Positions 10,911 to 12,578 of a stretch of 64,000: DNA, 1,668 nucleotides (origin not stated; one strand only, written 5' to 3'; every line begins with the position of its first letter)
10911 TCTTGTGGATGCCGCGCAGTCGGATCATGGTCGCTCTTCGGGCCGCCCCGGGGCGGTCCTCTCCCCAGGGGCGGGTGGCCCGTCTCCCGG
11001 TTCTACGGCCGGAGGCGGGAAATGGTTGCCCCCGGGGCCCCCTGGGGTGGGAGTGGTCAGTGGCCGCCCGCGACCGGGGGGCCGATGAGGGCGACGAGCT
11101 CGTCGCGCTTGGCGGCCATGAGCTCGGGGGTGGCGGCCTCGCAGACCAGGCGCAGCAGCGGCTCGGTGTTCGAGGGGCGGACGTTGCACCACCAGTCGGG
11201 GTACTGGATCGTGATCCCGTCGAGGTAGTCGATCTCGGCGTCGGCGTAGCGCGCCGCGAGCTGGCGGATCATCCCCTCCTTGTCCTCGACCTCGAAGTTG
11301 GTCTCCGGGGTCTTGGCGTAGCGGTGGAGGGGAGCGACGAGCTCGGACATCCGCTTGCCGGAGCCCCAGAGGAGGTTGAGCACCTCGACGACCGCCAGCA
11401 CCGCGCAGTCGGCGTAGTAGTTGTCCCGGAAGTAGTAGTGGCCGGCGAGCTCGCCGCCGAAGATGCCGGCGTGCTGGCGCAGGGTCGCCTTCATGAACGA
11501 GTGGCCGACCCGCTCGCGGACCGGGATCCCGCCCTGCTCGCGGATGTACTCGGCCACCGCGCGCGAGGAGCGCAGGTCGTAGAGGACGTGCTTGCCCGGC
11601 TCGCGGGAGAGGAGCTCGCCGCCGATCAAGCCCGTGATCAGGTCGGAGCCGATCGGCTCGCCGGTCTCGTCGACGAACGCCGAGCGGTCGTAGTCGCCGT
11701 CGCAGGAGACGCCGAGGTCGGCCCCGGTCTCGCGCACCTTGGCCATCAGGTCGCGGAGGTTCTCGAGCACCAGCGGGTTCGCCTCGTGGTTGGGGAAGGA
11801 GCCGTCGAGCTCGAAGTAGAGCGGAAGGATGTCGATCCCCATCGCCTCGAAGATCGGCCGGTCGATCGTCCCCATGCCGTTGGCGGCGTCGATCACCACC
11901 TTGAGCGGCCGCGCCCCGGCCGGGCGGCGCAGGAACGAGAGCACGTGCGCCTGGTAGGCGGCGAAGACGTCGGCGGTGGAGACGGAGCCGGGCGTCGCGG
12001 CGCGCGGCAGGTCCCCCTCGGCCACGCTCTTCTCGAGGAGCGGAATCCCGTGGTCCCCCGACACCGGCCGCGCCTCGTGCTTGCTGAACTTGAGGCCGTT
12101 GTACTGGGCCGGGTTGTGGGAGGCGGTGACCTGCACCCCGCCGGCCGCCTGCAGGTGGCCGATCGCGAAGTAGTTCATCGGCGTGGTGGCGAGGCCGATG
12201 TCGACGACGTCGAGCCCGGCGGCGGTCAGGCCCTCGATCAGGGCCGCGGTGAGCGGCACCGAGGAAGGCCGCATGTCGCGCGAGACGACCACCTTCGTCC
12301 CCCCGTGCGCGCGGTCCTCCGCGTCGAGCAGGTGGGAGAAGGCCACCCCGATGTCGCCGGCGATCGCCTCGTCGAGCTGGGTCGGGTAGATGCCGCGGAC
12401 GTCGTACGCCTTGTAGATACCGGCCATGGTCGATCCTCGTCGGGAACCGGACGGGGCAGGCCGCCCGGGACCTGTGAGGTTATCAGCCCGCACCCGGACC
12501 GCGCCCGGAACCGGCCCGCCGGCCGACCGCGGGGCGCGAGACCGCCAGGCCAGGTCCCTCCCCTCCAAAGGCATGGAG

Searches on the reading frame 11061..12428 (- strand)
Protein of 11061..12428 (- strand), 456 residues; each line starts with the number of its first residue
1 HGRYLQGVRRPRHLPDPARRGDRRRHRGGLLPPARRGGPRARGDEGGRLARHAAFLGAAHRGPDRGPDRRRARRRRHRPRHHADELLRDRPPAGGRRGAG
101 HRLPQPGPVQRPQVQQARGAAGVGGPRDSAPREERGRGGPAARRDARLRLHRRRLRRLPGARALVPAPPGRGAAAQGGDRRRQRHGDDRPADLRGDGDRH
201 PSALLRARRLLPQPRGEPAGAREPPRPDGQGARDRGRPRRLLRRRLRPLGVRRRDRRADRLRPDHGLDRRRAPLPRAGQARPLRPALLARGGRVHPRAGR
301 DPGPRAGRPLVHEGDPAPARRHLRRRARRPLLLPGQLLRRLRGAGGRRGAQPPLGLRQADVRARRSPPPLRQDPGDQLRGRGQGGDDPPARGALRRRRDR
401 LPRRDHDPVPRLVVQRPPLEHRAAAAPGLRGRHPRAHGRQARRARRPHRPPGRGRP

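Call 18: find_related_loci(query=window:11061-12428:-, collection=genome_contigs, flank=10000)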
Query window:11061-12428:- (456 aa) in genome_contigs; peptide patterns used: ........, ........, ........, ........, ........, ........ (x = any residue, [..] = any of these).
600 stretches matched a pattern (row limit reached: there are more); 4 encode a relative of the query (tblastn E <= 1e-3); 4 distinct loci.
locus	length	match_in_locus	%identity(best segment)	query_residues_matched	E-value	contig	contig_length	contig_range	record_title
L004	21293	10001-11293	55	1-432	2e-44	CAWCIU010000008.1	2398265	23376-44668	MAG: uncultured Acidobacteriota bacterium isolate MFD04580.bin.1.152 genome assembly, contig: contig_3330, whole genome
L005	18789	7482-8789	75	1-436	1e-58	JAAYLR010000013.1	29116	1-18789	MAG: Acidobacteria bacterium isolate AS16jrsBPLL_26 2242_AS16, whole genome shotgun sequence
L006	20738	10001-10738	56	185-427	3e-21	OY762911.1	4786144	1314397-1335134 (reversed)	MAG: Thermoanaerobaculia bacterium isolate 14c23368-4dca-4d55-9b94-f295180eceef genome assembly, chromosome: 1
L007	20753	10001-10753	57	190-440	8e-18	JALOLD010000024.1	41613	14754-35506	MAG: Thermoanaerobaculales bacterium isolate Prado016 scaffold_351, whole genome shotgun sequence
